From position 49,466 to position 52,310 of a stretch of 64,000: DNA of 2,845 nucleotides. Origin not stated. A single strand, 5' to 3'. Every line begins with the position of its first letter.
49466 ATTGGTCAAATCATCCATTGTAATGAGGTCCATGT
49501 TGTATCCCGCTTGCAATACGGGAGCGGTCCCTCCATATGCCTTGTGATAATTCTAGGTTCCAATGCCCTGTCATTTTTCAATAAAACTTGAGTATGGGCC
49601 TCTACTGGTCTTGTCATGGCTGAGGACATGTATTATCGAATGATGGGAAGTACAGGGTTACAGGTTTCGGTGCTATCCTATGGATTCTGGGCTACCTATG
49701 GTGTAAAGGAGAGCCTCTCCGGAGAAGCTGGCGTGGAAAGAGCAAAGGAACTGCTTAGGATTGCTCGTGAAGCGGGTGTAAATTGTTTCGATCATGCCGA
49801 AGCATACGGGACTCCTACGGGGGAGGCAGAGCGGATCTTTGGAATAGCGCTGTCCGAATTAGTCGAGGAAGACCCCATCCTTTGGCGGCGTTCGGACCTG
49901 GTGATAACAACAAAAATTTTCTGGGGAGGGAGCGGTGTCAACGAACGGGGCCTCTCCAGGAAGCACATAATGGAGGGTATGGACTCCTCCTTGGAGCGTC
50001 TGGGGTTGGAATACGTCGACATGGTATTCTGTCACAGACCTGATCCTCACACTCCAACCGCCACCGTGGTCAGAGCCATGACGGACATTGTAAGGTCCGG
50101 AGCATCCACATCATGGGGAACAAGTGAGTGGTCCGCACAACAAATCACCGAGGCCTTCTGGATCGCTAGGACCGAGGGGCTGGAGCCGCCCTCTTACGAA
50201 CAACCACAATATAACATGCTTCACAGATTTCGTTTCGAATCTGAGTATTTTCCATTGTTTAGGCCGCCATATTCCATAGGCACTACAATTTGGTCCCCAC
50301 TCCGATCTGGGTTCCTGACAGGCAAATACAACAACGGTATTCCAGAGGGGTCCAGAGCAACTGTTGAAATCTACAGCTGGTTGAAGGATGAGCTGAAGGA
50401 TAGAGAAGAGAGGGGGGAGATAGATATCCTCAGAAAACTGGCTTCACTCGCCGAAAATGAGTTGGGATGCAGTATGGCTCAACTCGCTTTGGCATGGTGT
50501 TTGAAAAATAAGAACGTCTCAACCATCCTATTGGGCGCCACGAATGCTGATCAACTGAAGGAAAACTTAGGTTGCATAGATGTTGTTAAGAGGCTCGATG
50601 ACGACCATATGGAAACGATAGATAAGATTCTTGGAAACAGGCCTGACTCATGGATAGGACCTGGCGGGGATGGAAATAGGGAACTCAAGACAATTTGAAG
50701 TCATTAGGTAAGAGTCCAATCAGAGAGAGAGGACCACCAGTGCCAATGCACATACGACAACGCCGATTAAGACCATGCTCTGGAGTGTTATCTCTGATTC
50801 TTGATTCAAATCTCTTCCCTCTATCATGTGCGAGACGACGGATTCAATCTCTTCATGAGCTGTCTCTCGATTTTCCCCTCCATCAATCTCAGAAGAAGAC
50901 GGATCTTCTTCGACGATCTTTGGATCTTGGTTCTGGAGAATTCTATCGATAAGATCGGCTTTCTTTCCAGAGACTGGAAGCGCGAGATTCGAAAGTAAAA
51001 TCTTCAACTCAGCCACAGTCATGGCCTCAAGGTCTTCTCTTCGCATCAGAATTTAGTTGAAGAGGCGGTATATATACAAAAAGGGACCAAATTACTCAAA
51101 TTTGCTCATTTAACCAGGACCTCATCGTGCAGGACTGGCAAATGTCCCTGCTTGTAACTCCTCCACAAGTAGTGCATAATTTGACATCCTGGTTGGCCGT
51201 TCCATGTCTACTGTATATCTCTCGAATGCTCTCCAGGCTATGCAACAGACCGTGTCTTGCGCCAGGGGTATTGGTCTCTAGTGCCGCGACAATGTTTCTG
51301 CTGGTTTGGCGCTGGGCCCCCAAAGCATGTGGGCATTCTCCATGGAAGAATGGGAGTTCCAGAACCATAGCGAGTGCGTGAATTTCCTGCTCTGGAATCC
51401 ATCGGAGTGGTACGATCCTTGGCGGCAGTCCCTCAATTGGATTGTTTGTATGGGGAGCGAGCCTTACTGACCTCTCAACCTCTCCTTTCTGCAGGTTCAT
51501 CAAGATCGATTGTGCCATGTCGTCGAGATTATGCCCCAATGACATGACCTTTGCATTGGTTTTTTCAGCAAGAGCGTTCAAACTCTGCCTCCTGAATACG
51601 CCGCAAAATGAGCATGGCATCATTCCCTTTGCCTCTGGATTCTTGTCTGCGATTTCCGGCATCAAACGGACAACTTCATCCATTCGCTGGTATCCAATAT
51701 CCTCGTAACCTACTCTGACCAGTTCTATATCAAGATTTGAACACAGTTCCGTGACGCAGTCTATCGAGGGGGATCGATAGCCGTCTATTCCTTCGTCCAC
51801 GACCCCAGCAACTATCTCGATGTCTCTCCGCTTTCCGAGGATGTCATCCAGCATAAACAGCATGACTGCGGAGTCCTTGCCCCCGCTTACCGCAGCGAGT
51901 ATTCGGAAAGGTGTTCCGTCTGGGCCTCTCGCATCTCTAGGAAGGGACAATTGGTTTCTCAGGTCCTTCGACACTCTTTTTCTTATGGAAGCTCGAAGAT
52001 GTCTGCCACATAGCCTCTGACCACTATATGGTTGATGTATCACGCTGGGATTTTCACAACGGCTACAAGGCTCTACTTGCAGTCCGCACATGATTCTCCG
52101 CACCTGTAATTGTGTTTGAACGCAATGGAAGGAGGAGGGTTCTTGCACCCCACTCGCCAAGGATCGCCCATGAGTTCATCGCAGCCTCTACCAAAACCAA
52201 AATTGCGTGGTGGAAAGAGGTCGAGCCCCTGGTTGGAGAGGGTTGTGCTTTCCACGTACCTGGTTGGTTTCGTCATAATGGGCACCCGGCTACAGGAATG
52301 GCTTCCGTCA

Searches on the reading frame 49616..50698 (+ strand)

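Call 18: search_protein_families(library=pfam, proteins=[window:49616-50698:+], max_evalue=0.001)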
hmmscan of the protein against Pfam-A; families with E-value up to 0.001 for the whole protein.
window:49616-50698:+ (360 aa): 1 family
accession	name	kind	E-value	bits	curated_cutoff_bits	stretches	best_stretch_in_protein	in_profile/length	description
PF00248.27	Aldo_ket_red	-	5.4e-56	190.2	24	1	36-338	14-289/291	Aldo/keto reductase family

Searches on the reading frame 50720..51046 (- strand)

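Call 18: search_protein_families(library=pfam, proteins=[window:50720-51046:-], max_evalue=0.001)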
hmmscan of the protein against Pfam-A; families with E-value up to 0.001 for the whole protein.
window:50720-51046:- (108 aa): 1 family
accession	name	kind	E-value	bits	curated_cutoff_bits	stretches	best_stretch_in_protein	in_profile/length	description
PF02037.33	SAP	-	4.7e-12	45.7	23.9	1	5-38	1-34/37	SAP domain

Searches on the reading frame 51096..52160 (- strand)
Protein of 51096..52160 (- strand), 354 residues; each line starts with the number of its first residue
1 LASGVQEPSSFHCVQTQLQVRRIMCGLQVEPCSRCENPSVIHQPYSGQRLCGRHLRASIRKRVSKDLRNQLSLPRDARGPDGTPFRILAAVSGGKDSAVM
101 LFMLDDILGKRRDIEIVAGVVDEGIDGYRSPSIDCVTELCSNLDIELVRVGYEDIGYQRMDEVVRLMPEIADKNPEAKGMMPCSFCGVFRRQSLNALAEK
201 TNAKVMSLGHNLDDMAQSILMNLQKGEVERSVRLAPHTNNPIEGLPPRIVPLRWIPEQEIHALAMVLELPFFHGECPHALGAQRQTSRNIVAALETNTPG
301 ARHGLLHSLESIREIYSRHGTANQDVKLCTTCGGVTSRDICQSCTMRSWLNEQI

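Call 19: search_protein_families(library=pfam, proteins=[window:51096-52160:-], max_evalue=0.001)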
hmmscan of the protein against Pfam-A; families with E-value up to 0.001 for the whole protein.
window:51096-52160:- (354 aa): 3 families
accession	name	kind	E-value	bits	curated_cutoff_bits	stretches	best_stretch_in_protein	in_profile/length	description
PF01171.26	ATP_bind_3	-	1.1e-10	42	27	1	87-148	2-62/182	PP-loop family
PF22082.2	TtuA_LIM_N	-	2e-08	34.6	27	1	32-55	2-25/26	2-thiouridine synthetase TtuA, N-terminal LIM domain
PF16503.10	zn-ribbon_14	-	0.00055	19.8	34.9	1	328-346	2-20/32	Zinc-ribbon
